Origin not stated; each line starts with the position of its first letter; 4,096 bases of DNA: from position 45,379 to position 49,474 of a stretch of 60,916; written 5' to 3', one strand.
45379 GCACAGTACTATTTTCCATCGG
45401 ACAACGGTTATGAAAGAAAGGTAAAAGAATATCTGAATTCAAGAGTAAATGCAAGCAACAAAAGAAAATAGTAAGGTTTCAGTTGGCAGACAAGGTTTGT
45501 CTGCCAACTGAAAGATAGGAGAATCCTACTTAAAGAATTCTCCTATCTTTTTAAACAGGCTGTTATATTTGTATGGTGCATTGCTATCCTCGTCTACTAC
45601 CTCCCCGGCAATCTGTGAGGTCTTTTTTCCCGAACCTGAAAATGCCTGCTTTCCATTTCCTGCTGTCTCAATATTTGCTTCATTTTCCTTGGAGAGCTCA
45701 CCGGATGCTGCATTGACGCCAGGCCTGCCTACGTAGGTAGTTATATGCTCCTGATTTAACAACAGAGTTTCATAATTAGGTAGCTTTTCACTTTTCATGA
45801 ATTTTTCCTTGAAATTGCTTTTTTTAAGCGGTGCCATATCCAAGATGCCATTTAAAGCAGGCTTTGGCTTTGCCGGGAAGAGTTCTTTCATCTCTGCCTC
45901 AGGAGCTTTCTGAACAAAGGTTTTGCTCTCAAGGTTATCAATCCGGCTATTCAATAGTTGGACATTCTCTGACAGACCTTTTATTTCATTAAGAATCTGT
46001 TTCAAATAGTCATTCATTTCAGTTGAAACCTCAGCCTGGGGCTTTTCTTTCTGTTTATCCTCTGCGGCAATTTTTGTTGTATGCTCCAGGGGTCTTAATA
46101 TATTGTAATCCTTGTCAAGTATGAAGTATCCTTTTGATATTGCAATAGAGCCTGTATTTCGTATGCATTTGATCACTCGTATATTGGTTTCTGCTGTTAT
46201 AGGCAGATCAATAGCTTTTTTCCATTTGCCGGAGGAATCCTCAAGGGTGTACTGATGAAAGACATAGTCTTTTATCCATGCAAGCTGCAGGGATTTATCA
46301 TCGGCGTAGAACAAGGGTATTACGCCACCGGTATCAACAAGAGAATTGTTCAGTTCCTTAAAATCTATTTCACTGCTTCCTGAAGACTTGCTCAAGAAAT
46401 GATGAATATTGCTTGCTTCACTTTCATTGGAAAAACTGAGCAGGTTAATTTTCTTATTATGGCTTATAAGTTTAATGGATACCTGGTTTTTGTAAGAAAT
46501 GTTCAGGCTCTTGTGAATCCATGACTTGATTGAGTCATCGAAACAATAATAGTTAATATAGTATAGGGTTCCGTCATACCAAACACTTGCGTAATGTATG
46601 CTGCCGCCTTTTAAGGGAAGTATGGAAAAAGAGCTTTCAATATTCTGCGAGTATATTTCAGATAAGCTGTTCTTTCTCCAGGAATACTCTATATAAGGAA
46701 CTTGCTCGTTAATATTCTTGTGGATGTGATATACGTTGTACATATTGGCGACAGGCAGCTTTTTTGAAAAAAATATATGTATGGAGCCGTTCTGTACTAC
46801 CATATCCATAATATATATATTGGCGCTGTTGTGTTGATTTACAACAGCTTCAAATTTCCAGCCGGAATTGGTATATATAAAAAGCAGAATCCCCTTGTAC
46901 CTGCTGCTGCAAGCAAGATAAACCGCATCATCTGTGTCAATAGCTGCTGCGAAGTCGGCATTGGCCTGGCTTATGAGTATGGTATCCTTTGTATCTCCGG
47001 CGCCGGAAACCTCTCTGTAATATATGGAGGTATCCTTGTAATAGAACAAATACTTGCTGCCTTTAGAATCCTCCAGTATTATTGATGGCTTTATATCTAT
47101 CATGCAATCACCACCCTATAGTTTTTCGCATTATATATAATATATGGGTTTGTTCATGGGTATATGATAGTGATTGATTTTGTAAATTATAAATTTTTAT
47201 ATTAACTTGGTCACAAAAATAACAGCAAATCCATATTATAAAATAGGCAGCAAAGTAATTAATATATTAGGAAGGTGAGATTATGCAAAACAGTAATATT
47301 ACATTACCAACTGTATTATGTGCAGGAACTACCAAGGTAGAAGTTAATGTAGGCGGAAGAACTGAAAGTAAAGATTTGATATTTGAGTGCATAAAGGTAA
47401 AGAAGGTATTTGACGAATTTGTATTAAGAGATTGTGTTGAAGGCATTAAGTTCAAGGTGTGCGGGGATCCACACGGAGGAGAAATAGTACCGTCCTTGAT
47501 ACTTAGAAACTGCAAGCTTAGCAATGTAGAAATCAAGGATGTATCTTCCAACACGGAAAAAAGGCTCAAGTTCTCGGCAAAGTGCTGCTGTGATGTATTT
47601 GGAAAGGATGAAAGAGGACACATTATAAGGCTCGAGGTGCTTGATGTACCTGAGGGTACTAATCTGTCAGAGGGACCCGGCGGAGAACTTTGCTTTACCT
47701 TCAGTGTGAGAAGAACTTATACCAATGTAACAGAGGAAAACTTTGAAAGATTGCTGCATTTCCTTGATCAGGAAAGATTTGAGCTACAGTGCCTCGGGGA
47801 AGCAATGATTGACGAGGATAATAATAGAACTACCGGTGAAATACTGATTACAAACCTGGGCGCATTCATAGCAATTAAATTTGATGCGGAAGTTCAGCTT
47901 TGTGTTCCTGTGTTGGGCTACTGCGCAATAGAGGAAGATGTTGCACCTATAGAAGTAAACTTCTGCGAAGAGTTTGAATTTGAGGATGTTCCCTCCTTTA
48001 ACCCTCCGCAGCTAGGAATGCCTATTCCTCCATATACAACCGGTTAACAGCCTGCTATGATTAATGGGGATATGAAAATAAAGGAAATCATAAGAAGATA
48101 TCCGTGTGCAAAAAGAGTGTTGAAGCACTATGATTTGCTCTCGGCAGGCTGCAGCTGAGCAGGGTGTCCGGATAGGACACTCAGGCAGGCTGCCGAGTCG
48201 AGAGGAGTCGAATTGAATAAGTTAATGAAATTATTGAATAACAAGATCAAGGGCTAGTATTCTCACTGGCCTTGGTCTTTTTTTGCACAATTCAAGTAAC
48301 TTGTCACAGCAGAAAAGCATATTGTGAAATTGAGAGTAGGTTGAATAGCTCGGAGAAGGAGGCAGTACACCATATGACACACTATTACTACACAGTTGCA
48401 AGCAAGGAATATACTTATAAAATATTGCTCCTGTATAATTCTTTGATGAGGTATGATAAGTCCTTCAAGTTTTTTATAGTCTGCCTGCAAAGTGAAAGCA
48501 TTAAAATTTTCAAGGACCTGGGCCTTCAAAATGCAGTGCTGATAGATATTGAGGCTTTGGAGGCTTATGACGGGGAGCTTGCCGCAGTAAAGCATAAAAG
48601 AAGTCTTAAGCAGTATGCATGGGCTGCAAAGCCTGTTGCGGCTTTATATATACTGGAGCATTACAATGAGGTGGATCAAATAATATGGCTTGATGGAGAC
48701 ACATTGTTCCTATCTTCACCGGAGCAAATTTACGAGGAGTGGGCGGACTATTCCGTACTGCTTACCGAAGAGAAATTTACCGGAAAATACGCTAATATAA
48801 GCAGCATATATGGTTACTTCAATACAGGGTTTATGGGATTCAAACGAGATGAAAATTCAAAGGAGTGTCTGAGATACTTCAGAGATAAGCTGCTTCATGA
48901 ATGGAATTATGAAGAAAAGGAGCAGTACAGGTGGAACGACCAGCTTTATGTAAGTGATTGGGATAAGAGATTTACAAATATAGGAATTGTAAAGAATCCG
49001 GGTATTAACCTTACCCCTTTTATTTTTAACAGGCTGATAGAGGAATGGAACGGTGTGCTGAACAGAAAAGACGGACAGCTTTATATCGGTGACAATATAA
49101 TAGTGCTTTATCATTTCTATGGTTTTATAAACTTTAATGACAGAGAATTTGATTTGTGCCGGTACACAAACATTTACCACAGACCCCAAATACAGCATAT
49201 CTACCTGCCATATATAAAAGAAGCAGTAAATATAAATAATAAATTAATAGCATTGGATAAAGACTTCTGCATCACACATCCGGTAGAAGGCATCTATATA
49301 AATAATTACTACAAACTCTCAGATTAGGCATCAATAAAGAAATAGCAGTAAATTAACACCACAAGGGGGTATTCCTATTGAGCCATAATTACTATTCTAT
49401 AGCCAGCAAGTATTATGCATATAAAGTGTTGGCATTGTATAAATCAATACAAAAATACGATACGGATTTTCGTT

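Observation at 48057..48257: Unannotated 66-codon DUF1858-like gene with TGA at the first Cys of its CxxC motif: second candidate selenoprotein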

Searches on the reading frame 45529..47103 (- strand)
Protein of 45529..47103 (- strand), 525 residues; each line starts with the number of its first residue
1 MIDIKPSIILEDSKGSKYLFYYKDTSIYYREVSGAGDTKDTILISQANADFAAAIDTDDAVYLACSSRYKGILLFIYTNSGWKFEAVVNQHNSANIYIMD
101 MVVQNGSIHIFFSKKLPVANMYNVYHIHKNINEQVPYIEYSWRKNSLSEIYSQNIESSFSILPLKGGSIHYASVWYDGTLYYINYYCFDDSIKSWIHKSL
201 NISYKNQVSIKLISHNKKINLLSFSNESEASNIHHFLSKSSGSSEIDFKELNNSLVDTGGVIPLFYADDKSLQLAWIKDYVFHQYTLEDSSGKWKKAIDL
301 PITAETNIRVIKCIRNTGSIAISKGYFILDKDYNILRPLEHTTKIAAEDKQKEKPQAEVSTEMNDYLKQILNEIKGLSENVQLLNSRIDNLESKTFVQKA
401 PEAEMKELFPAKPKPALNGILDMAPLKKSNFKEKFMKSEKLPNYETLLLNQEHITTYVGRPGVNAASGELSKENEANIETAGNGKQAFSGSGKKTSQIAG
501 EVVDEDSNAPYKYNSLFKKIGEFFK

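Call 52: search_protein_families(library=pfam, proteins=[window:45529-47103:-], max_evalue=0.001)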
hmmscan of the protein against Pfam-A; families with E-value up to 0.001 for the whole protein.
window:45529-47103:- (525 aa): 0 families
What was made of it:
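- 45526..47103 (-): Divergently transcribed 525-aa gene of unknown function, syntenic with the pair. It has no Pfam hit (call 52).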

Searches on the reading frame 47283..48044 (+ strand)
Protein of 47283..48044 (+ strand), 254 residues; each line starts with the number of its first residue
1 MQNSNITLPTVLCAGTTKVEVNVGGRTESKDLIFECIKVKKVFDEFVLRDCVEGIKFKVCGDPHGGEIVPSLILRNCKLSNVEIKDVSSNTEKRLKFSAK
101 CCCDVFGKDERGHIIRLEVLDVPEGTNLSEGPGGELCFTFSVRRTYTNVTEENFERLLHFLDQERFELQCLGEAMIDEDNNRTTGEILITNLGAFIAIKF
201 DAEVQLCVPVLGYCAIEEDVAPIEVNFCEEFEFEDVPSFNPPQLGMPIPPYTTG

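Call 4: search_protein_families(library=pfam, proteins=[window:47283-48044:+], max_evalue=1)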
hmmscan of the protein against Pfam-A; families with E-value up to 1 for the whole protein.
seq(254 aa): 0 families

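Call 5: search_protein_families(library=ncbifam, proteins=[window:47283-48044:+], max_evalue=1)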
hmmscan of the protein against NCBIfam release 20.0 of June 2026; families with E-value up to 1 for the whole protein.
seq(254 aa): 0 families
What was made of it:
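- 47283..48047 (+): Upstream operon partner: a Cys-rich 254-aa protein of unknown function, all-beta, with 7 invariant and 1 nearly invariant Cys. There is no Pfam or NCBIfam hit (calls 4, 5).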

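Call 28: find_encoding_contigs(protein=window:47283-48044:+, flank=10000, max_places=8)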
Protein window:47283-48044:+ (254 aa): no gene with exactly this product is on record in the collection.

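Call 31: find_homologous_proteins(query=window:47283-48044:+, max_evalue=0.001)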
Query window:47283-48044:+ (254 aa): 87 proteins with E <= 0.001 among 533 candidates.
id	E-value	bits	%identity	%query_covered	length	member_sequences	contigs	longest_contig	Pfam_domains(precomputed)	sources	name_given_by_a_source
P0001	7.8e-169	578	100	100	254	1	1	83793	-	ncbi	-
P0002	5.1e-151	519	89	100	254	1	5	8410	-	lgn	-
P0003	7.3e-150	515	88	100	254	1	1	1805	-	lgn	-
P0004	2.4e-148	510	87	100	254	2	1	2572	-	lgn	-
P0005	7.7e-148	509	86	100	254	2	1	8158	-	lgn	-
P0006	1.9e-145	501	86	100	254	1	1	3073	-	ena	-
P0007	2.0e-145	501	86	99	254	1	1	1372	-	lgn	-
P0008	1.6e-144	498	87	99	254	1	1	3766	-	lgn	-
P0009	1.3e-143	495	85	100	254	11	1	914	-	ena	-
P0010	3.5e-143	493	85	99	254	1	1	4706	-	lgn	-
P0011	8.7e-143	492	83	100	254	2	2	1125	-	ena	-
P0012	4.3e-142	490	84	99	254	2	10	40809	PF27077.1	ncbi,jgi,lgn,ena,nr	ncbi:MAG TPA: hypothetical protein PLL98_06740 [Bacillota bacterium]|nr:hypothetical protein [Bacill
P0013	2.2e-141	488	81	100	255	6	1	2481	-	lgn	-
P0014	2.2e-141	488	81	100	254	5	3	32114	-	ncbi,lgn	-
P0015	2.5e-140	484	82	99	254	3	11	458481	-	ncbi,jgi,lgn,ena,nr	ncbi:MAG: hypothetical protein APF77_01815 [Clostridia bacterium BRH_c25]|nr:MAG: hypothetical prote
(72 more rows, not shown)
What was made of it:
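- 47283..48047 (+): It has 87 homologs at 50-100% identity (call 31).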

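Call 34: find_related_loci(query=A1, collection=genome_contigs, flank=6000)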
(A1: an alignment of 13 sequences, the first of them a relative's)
Query A1 (254 aa) in genome_contigs; peptide patterns used: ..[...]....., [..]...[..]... (x = any residue, [..] = any of these).
109 stretches matched a pattern; 35 encode a relative of the query (tblastn E <= 1e-3); 34 distinct loci.
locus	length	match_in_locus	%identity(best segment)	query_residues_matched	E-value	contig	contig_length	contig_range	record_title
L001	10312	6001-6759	83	1-253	2e-143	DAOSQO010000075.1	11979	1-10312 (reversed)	MAG TPA_asm: Bacillota bacterium isolate AMR_MDS_2291 NODE_5303_length_11979_cov_5.396176, whole genome shotgun sequence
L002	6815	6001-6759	81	1-253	7e-143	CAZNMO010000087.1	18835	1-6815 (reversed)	MAG TPA_asm: uncultured Clostridiaceae bacterium isolate binchicken_co158_98 genome assembly, contig: NODE_2600_length_1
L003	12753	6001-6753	84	1-251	3e-141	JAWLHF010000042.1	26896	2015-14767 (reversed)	MAG: Clostridiaceae bacterium isolate 30dZY2.bin.40 NODE_2279_length_26896_cov_6.944658, whole genome shotgun sequence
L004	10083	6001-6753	84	1-251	3e-140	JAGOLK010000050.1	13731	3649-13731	MAG: Clostridia bacterium isolate Go_SlDig_bin_83 Go_SlDig_13173_length_13731_cov_46.077845, whole genome shotgun sequen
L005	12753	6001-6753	83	1-251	1e-139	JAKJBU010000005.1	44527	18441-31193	MAG: Bacillota bacterium isolate UR.bin184 NODE_5_length_44527_cov_19.063735, whole genome shotgun sequence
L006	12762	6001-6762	81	1-254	2e-139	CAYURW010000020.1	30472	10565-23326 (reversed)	MAG TPA_asm: uncultured Clostridiaceae bacterium isolate SRP192927_co1_996 genome assembly, contig: NODE_2575_length_304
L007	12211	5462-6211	83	1-250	5e-139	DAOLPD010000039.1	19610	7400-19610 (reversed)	MAG TPA_asm: Bacillota bacterium isolate AMR_MDS_4744 NODE_3526_length_19610_cov_4.619688, whole genome shotgun sequence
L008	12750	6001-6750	83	1-250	1e-137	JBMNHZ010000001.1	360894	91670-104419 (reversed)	MAG: Lutisporaceae bacterium isolate SBF912LR0HQ0046 contig_12830, whole genome shotgun sequence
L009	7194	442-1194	82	1-251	5e-137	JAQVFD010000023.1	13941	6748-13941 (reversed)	MAG: Clostridiaceae bacterium isolate STE_150 NODE_10530_length_13941_cov_3.432460_Sandtown_E, whole genome shotgun sequ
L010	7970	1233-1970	76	1-246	4e-128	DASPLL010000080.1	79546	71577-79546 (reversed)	MAG TPA_asm: Clostridia bacterium isolate SMAG_U12063 k141_203365, whole genome shotgun sequence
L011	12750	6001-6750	75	2-251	1e-118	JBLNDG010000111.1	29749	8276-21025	MAG: Caulobacteraceae bacterium isolate MAG105 PRJNA950955_bin14_renamed_110, whole genome shotgun sequence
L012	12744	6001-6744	65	6-253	4e-103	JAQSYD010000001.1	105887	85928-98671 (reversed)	MAG: Clostridia bacterium isolate L_E1_T20_A_bin.75 scaffold_220, whole genome shotgun sequence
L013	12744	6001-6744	65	6-253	1e-102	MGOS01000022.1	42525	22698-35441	MAG: Clostridiales bacterium GWB2_37_7 gwb2_scaffold_1456, whole genome shotgun sequence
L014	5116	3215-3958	63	6-253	2e-100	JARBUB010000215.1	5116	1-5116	MAG: Clostridia bacterium isolate L_E1_T20_C_bin.41 scaffold_31183, whole genome shotgun sequence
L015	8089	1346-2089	64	6-253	8e-100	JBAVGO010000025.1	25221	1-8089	MAG: Lutisporaceae bacterium isolate MFD06945_ilm_asm_bin8 k127_18795, whole genome shotgun sequence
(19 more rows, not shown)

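Call 71: predict_structure(alignment_id=A1)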
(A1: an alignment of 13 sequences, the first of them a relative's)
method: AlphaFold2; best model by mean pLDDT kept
length: 254 residues; sequences in the alignment: 13
mean_pLDDT: 74.3   pTM: 0.60
mean pLDDT of the five models: 74.3, 73.6, 72.4, 70.8, 69.9
residues with pLDDT >= 90: 57; 70-90: 130; 50-70: 16; < 50: 51
segments of 3 or more residues with pLDDT < 50: 1-11, 215-254
pLDDT, mean of each block of 10 residues (from residue 1): 33 69 81 75 83 91 73 87 91 92 90 90 91 93 88 85 80 79 81 86 71 53 39 35 36 34
secondary structure, 60 per line:
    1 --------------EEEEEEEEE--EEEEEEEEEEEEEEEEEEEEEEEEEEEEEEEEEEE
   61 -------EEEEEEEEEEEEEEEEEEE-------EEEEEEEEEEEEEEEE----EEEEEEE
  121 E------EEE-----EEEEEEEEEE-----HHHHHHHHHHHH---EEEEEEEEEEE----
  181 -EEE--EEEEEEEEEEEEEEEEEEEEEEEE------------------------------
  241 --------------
elements in order: E15-23 E26-60 E68-86 E94-109 E114-121 E128-130 E136-145 H151-162 E166-176 E182-184 E187-210

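Call 73: fold_search(model_id=the predicted structure, library=pdb)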
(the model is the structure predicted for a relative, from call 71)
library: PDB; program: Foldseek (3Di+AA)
matches with E <= 10: 1456; with E <= 0.001: 0
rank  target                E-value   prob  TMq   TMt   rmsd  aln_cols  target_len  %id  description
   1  4g7o_N                2.6e-03  0.30  0.12  0.04  17.7       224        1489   12  Crystal structure of Thermus thermophilus transcription initiation complex containing 2 nt of RNA (released 2012-10-31)
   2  9b42_G                2.9e-03  0.38  0.12  0.16  19.6       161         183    8  Pseudomonas phage Pa193 neck and extended tail (collar, gateway, tail tube, and sheath proteins) (released 2024-10-16)
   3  5d4d_N                4.4e-03  0.25  0.13  0.04  17.4       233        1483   10  Crystal structure of Thermus thermophilus product complex for transcription initiation with NAD and CTP (released 2016-07-06)
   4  4q5s_D                4.7e-03  0.21  0.11  0.04  17.5       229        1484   13  Thermus thermophilus RNA polymerase initially transcribing complex containing 6-mer RNA (released 2014-07-09)
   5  6ooc_C                6.1e-03  0.66  0.19  0.27  19.4       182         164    9  Structure of the pterocarpan synthase dirigent protein GePTS1 (released 2020-04-29)
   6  5x22_D                8.9e-03  0.23  0.12  0.04  17.1       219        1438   12  Crystal structure of Thermus thermophilus transcription initiation complex with GpA and CMPcPP (released 2017-07-05)
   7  8kef_a                1.0e-02  0.30  0.13  0.12  18.3       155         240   11  Cyanophage A-1(L) neck/gp7-terminator (released 2024-04-17)
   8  4oiq_D                1.1e-02  0.15  0.11  0.04  17.3       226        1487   12  Crystal structure of Thermus thermophilus transcription initiation complex soaked with GE23077 and rifampicin (released 2014-05-07)
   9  8fwm_AT               1.2e-02  0.13  0.09  0.11  20.8       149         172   10  Structure of tail-neck junction of Agrobacterium phage Milano (released 2023-12-06)
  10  5tjg_D                1.5e-02  0.23  0.15  0.05  16.7       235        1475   10  Thermus aquaticus delta1.1-sigmaA holoenzyme/downstream-fork promoter complex with an open clamp (released 2017-06-21)
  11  8fvh_M                1.6e-02  0.09  0.09  0.11  21.0       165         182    8  Pseudomonas phage E217 neck (portal, head-to-tail connector, collar and gateway proteins) (released 2023-07-26)
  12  9nh1_B                1.6e-02  0.09  0.11  0.10  26.8       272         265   11  In situ cryo-EM structure of porin I of the Legionella Dot/Icm T4SS machine (released 2025-09-17)
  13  4oir_D                1.7e-02  0.11  0.11  0.04  17.8       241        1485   11  Crystal structure of Thermus thermophilus RNA polymerase transcription initiation complex soaked with GE23077 and rifa (released 2014-05-07)
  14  4oin_D                1.8e-02  0.12  0.10  0.04  17.2       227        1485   10  Crystal structure of Thermus thermophilus transcription initiation complex soaked with GE23077 (released 2014-05-07)
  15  4q4z_D                1.8e-02  0.12  0.10  0.04  17.2       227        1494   10  Thermus thermophilus RNA polymerase de novo transcription initiation complex (released 2014-07-30)
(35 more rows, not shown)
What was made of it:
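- The partner's fold matched nothing (call 73).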

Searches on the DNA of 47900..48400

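Call 9: search_rna_families(source=window, start=47900, end=48400, threshold=evalue, max_evalue=10, show_alignments=3)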
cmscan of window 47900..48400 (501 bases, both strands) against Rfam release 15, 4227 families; matches with E-value up to 10: 2.
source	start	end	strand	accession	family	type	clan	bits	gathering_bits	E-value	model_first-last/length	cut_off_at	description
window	48229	48343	-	RF00443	SNORA27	Gene; snRNA; snoRNA; HACA-box;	CL00032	19.7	64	0.42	1-127/127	no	Small nucleolar RNA SNORA27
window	48235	48287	+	RF03777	MIR533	Gene; miRNA;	-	15.8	80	1.7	1-125/125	no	MIR533 microRNA precursor family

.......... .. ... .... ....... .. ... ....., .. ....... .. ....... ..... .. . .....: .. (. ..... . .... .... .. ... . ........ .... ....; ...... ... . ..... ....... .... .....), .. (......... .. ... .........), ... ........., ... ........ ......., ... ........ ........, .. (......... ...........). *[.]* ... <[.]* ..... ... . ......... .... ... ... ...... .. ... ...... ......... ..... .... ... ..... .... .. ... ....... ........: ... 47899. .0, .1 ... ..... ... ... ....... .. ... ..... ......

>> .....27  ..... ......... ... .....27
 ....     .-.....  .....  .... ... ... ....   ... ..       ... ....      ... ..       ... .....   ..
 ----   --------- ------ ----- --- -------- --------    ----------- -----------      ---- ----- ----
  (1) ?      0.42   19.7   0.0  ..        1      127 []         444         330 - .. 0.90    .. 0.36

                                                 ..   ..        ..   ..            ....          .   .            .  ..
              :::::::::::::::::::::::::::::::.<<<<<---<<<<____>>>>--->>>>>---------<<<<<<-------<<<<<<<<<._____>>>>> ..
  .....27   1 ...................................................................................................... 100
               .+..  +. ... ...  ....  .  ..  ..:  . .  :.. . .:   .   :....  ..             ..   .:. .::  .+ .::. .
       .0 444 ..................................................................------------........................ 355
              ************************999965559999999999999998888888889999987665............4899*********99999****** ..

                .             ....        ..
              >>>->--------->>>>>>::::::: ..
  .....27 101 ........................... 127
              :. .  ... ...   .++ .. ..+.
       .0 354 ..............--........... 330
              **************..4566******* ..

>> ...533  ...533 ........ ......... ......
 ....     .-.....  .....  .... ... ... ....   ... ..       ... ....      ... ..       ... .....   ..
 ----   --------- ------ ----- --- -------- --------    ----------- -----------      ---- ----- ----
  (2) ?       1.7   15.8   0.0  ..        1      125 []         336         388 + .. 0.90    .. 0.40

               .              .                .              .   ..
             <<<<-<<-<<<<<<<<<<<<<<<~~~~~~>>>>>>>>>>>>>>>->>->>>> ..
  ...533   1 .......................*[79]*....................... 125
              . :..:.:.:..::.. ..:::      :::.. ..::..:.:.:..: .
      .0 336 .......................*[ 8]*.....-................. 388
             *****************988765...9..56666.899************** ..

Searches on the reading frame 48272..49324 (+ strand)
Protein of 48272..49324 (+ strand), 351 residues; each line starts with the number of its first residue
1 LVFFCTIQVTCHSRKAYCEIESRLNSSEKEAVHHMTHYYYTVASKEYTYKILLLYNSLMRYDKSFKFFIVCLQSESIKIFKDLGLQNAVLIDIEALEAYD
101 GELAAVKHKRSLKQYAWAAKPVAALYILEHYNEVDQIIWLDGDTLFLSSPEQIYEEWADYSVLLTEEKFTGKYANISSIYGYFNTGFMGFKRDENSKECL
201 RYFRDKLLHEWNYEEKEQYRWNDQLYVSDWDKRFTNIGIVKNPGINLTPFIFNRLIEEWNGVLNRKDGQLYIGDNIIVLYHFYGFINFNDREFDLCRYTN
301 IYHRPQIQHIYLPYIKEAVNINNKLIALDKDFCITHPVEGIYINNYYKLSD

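Call 52: search_protein_families(library=pfam, proteins=[window:48272-49324:+], max_evalue=0.001)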
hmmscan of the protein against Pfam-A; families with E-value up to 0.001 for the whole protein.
window:48272-49324:+ (351 aa): 1 family
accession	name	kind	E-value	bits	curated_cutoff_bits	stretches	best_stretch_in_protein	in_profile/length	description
PF01501.26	Glyco_transf_8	-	2.7e-05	24.3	24.3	1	43-201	6-176/253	Glycosyl transferase family 8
